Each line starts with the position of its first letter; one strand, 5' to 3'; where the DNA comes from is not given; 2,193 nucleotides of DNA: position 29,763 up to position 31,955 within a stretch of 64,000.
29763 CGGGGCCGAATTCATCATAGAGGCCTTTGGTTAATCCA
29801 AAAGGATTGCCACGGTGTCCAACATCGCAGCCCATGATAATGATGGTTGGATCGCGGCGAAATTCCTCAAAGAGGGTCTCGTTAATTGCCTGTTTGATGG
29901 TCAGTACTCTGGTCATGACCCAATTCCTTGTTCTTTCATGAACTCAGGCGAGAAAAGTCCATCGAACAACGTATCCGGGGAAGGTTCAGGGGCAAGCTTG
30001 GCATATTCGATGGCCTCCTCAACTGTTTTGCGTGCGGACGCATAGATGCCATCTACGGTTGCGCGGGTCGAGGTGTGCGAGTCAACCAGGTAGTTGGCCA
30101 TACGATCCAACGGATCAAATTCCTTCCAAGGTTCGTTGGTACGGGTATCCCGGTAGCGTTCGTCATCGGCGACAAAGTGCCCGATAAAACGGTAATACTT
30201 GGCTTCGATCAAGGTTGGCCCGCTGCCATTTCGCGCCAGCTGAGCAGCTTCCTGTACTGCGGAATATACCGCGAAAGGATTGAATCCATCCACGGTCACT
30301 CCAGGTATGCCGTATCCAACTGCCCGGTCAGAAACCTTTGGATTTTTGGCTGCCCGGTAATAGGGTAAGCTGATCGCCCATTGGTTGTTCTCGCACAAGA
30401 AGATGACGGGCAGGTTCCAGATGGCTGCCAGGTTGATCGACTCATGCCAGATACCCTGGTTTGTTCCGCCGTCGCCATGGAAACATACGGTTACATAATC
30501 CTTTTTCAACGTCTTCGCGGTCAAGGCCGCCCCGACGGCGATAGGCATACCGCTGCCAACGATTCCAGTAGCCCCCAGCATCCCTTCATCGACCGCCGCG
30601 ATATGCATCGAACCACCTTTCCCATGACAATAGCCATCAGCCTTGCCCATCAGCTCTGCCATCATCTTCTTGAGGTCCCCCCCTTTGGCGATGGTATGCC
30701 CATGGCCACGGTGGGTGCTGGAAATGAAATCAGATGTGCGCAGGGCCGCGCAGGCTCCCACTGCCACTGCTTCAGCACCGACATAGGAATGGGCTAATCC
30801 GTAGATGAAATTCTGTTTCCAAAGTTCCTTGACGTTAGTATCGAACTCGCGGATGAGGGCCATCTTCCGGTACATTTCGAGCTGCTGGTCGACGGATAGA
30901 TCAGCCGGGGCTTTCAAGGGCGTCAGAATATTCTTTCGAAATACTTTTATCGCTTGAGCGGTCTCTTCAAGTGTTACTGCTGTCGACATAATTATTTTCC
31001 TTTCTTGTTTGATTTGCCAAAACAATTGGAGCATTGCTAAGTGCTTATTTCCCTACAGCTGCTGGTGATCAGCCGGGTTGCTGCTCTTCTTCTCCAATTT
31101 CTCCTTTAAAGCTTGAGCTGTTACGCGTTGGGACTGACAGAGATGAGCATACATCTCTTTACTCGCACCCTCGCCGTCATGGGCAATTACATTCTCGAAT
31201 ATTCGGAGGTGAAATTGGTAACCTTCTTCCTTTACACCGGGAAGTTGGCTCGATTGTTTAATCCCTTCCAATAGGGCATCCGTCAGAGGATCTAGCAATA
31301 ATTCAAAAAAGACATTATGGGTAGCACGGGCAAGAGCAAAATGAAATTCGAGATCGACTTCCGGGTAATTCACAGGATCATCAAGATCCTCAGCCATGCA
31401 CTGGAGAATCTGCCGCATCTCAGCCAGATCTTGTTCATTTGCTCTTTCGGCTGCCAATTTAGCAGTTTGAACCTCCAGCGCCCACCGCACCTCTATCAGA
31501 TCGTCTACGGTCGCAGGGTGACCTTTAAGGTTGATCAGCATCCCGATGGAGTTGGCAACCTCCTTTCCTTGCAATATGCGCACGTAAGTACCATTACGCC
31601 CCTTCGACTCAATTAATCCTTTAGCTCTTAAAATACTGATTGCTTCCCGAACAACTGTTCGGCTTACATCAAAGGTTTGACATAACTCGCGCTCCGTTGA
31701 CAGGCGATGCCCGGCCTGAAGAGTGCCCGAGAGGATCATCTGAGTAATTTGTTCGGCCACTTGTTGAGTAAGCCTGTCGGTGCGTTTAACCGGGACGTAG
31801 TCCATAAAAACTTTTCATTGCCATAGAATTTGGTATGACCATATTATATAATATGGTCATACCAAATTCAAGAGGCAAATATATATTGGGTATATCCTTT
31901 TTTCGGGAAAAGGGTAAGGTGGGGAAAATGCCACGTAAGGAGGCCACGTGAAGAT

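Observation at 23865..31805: Single GntR-headed operon with two different E1 pairs sharing one E2, split by a beta-hydroxyacid dehydrogenase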

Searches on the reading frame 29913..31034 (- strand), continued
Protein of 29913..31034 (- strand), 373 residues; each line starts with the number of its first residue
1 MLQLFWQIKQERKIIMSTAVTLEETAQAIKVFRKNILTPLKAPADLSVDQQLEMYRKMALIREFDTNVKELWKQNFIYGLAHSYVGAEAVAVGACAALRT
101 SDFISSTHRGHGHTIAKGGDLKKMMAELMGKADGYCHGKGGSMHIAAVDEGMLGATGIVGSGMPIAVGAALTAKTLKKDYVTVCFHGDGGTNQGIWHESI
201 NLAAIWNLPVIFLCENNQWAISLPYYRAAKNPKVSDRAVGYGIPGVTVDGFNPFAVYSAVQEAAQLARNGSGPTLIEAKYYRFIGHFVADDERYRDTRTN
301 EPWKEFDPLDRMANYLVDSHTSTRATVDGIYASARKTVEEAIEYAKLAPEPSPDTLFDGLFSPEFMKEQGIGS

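Call 20: find_related_loci(query=window:29913-31034:-, collection=genome_contigs, flank=10000)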
Query window:29913-31034:- (373 aa) in genome_contigs; peptide patterns used: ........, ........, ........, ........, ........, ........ (x = any residue, [..] = any of these).
264 stretches matched a pattern; 189 encode a relative of the query (tblastn E <= 1e-3); the best 80 are kept; 80 distinct loci.
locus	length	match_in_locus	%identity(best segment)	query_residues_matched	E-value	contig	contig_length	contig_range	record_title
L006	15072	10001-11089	91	8-370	0e+0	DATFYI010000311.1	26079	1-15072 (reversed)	MAG TPA_asm: Anaerolineaceae bacterium isolate SMAG_U9539 k141_100700, whole genome shotgun sequence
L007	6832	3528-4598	74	14-370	0e+0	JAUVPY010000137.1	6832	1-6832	MAG: Anaerolineae bacterium isolate CSMAG_674 CSMAG_674_k127_13549177_length_6832_cov_193.3578, whole genome shotgun seq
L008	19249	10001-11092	73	6-367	0e+0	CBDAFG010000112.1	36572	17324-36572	MAG: uncultured Pelolinea sp. isolate MAG_106 genome assembly, contig: k141_424110, whole genome shotgun sequence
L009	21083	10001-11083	73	12-370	0e+0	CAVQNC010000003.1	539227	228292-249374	MAG: uncultured Chloroflexia bacterium isolate MFD03726.bin.1.123 genome assembly, contig: contig_20065, whole genome sh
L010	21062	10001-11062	74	18-370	0e+0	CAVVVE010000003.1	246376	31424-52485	MAG: uncultured Chloroflexia bacterium isolate MFD03899.bin.2.60 genome assembly, contig: contig_19535, whole genome sho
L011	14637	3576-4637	71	18-370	0e+0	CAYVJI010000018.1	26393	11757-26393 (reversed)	MAG TPA_asm: uncultured Pelolinea sp. isolate binchicken_co7_227 genome assembly, contig: NODE_2825_length_26393_cov_8.3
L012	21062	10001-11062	73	18-370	0e+0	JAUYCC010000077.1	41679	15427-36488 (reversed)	MAG: Pelolinea sp. isolate C20_concoct.bin.94 C20_k141_344304, whole genome shotgun sequence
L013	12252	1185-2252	73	12-367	0e+0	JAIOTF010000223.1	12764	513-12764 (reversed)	MAG: Anaerolineaceae bacterium isolate SMBSF63 bin_68_k127_550155, whole genome shotgun sequence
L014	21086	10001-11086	72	5-370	2e-180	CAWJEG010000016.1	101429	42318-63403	MAG: uncultured Chloroflexia bacterium isolate MFD04716.bin.3.275 genome assembly, contig: contig_84404, whole genome sh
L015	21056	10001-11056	73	20-370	2e-180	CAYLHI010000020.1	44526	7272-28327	MAG TPA_asm: uncultured Pelolinea sp. isolate binchicken_co116_379 genome assembly, contig: NODE_655_length_44526_cov_13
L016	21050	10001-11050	73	17-366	3e-180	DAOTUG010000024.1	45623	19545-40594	MAG TPA_asm: Anaerolineaceae bacterium isolate F17_48 k129_1534724, whole genome shotgun sequence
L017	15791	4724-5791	74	16-371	2e-179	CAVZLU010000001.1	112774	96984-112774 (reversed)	MAG: uncultured Chloroflexia bacterium isolate MFD02199.bin.2.5 genome assembly, contig: contig_102541, whole genome sho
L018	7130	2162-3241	69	12-370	7e-179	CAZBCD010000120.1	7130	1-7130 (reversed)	MAG TPA_asm: uncultured Pelolinea sp. isolate binchicken_co97_170 genome assembly, contig: NODE_38407_length_7130_cov_6.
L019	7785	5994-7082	69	9-370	2e-176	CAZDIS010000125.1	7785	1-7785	MAG TPA_asm: uncultured Pelolinea sp. isolate SRP141376_co2_399 genome assembly, contig: NODE_16708_length_7785_cov_4.40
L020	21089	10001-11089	67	6-367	1e-174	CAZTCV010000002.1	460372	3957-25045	MAG TPA_asm: uncultured Pelolinea sp. isolate SRP241326_co4_229 genome assembly, contig: NODE_5_length_460372_cov_95.192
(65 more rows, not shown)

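Call 24: search_protein_families(library=ncbifam, proteins=[L001:6314-7378:-, L001:7397-7798:-], max_evalue=0.00001)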
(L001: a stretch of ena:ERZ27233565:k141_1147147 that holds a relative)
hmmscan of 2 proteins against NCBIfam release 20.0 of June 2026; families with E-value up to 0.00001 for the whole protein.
L001:6314-7378:- (354 aa): 6 families
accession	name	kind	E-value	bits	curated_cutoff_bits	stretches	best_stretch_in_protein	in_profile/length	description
NF002881.0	PRK03343.1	subfamily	1.1e-19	70.7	367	1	16-186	14-189/370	transaldolase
NF003026.0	PRK03903.1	equivalog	1.5e-17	63.8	344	1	35-209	29-199/323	transaldolase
TIGR00876.1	tal_mycobact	equivalog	3.4e-17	62.8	233.75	1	37-189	30-181/350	transaldolase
NF007080.0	PRK09533.1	equivalog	2.5e-14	52.1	712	1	37-183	40-186/949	bifunctional transaldolase/phosoglucose isomerase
TIGR00875.1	fsa_talC_mipB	equivalog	2e-09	37.2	245.95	1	116-171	61-116/213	fructose-6-phosphate aldolase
NF009296.0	PRK12653.1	subfamily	2e-06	27.7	306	1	118-171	65-118/220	fructose-6-phosphate aldolase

L001:7397-7798:- (133 aa): 0 families

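Call 27: search_solved_structures(query=window:29913-31034:-, show_alignments=1)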
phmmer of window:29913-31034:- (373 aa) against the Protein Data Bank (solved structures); distinct sequences matched with E-value up to 0.001: 31.
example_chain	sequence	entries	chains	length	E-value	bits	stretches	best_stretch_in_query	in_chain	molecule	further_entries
1ni4_A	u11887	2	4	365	4.3e-57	196.8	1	47-362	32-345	Pyruvate dehydrogenase E1 component: Alpha subunit | Pyruvate dehydrogenase E1 component subunit alpha, somatic form, mitochondrial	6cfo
3exe_A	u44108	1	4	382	5e-57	196.6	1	47-362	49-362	Pyruvate dehydrogenase E1 component subunit alpha, somatic form, mitochondrial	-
3exf_A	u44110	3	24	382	5.1e-57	196.5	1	47-362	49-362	Pyruvate dehydrogenase E1 component subunit alpha, somatic form, mitochondrial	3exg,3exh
2ozl_A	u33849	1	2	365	5.9e-57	196.3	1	47-362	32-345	Pyruvate dehydrogenase E1 component alpha subunit, somatic form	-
6cer_A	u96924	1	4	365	1.1e-56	195.4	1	47-362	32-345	Pyruvate dehydrogenase E1 component subunit alpha, somatic form, mitochondrial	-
3exi_A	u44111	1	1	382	1.3e-56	195.2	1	47-362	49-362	Pyruvate dehydrogenase E1 component subunit alpha, somatic form, mitochondrial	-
1um9_A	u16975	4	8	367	2.9e-46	161.1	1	43-363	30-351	2-oxo acid dehydrogenase alpha subunit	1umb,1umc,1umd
1dtw_A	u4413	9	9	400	8.4e-43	149.7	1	36-362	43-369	BRANCHED-CHAIN ALPHA-KETO ACID DEHYDROGENASE ALPHA SUBUNIT | 2-OXOISOVALERATE DEHYDROGENASE ALPHA SUBUNIT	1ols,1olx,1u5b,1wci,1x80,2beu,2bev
1x7w_A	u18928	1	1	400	1.1e-42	149.4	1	36-362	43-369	2-oxoisovalerate dehydrogenase alpha subunit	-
1x7x_A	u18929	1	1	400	1.1e-42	149.4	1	36-362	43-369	2-oxoisovalerate dehydrogenase alpha subunit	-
1x7y_A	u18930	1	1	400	1.1e-42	149.3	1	36-362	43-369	2-oxoisovalerate dehydrogenase alpha subunit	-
1x7z_A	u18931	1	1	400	1.1e-42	149.3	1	36-362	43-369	2-oxoisovalerate dehydrogenase alpha subunit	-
2j9f_A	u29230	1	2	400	1.2e-42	149.3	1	36-362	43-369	2-OXOISOVALERATE DEHYDROGENASE ALPHA SUBUNIT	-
2bff_A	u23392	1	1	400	1.8e-42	148.7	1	36-362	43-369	2-OXOISOVALERATE DEHYDROGENASE ALPHA SUBUNIT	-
1olu_A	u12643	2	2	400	4e-42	147.5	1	36-362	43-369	2-OXOISOVALERATE DEHYDROGENASE ALPHA SUBUNIT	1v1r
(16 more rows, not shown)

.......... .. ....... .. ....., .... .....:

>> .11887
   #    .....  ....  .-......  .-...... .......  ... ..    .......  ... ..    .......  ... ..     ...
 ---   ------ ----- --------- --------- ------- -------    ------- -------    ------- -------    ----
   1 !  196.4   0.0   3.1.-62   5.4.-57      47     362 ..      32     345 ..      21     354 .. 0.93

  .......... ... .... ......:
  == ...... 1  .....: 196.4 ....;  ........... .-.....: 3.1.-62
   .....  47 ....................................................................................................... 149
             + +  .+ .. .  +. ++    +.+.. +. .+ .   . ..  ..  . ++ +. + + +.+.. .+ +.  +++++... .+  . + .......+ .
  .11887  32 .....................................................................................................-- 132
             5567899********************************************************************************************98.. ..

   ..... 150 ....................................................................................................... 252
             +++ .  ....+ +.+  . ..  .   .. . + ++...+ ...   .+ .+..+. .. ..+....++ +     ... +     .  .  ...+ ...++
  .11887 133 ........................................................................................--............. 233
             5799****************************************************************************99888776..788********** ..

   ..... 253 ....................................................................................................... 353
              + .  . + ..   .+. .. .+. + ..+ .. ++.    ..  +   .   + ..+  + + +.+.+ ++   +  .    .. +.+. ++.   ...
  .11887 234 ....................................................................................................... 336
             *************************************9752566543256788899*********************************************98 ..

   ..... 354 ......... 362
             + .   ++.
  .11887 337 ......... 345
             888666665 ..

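Call 72: search_protein_families(library=pfam, proteins=[L001:7397-7798:-, L003:3429-3839:+, L005:7017-7625:+], max_evalue=1)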
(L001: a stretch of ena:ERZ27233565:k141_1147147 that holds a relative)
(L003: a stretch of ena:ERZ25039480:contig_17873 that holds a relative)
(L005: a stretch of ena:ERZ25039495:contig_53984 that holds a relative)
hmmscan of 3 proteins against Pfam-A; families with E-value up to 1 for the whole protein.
L001:7397-7798:- (133 aa): 2 families
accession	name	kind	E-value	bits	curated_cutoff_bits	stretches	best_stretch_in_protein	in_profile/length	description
PF07883.17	Cupin_2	-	0.003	17.7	27.2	1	49-99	14-56/70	Cupin domain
PF07385.18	Lyx_isomer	-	0.11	12.1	20.8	1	76-106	151-180/222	D-lyxose isomerase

L003:3429-3839:+ (136 aa): 1 family
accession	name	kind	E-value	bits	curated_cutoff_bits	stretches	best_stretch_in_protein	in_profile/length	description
PF07883.17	Cupin_2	-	0.00023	21.3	27.2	1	45-113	10-70/70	Cupin domain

L005:7017-7625:+ (202 aa): 0 families

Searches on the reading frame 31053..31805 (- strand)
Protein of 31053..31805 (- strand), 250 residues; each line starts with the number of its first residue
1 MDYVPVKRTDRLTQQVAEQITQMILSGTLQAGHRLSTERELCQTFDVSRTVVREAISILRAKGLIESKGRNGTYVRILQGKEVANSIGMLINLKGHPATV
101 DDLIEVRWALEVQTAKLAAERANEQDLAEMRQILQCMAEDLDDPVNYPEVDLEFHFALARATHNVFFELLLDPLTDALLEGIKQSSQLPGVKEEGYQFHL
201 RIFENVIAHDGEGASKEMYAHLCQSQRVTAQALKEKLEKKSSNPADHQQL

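Call 3: search_protein_families(library=pfam, proteins=[window:31053-31805:-])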
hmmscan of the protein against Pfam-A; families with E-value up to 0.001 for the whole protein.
window:31053-31805:- (250 aa): 5 families
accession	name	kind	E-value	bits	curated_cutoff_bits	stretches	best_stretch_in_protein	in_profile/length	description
PF07729.17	FCD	-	1e-22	81.3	24.3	1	102-222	1-123/125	FCD domain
PF00392.27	GntR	-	4.9e-21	74.6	27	1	12-75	1-64/64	Bacterial regulatory proteins, gntR family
PF14502.12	HTH_41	-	8.5e-08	32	25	1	31-75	2-48/48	Helix-turn-helix domain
PF08279.18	HTH_11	-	1.9e-06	28.1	25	1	39-72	19-53/55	HTH domain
PF25213.1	HVO_A0261_N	-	0.00089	19.5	35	0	36-88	25-75/86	HVO_A0261 N-terminal domain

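Call 4: search_protein_families(library=ncbifam, proteins=[window:31053-31805:-])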
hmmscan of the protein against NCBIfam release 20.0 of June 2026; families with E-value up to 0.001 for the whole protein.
window:31053-31805:- (250 aa): 28 families (the best 25 are shown)
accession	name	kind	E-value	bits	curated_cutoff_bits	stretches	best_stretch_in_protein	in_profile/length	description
NF003011.0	PRK03837.1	subfamily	5.6e-36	124.4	260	1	6-231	9-235/241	transcriptional regulator NanR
NF007741.0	PRK10421.1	equivalog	3.9e-34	118.2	311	1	9-225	5-229/262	transcriptional regulator LldR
NF007001.0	PRK09464.1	equivalog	8e-33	114.1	330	1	8-237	7-240/254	pyruvate dehydrogenase complex transcriptional repressor PdhR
NF007442.0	PRK09990.1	equivalog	5.8e-30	104.6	301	1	9-231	8-237/256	transcriptional regulator GlcC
NF007588.0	PRK10225.1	equivalog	1.4e-23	83.5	442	1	10-167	8-164/257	Uxu operon transcriptional regulator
NF008571.0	PRK11523.1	equivalog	3.7e-19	69.2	396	1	8-172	5-164/258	transcriptional regulator ExuR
TIGR03338.1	phnR_burk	equivalog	4.3e-19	69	271.5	1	5-226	5-210/212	phosphonate utilization associated transcriptional regulator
NF052282.1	PLP_TF_PdxR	equivalog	1.3e-14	54.1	320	1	12-92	2-77/448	MocR-like pyridoxine biosynthesis transcription factor PdxR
NF052290.2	MocR_like_YczR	exception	1.1e-13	50.7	487.4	1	11-112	19-113/458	MocR-like transcription factor YczR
TIGR02018.2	his_ut_repres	equivalog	1.8e-13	50.4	220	1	14-79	2-67/226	histidine utilization transcriptional repressor HutC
TIGR02325.1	C_P_lyase_phnF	equivalog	6e-12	45.6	156.8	1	13-76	10-73/238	phosphonate metabolism transcriptional regulator PhnF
NF008491.0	PRK11402.1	subfamily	9.5e-11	41.7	269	1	11-77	11-77/243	GntR family transcriptional regulator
NF052286.1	ecto_TF_EhuR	exception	1.4e-10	40.3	480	1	14-83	14-83/458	MocR-like ectoine utilization transcription factor EhuR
TIGR03337.1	phnR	equivalog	1.6e-10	41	296.75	1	15-75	5-65/231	phosphonate utilization transcriptional regulator PhnR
TIGR02404.1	trehalos_R_Bsub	equivalog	4.5e-10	39.6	211.95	1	14-91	3-78/233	trehalose operon repressor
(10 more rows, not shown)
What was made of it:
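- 31053..31805 (-): GntR-family regulator with an FCD ligand domain (FadR/PdhR-like subfamily). Best sub-threshold NCBIfam hits are NanR/LldR/PdhR (calls 3, 4).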
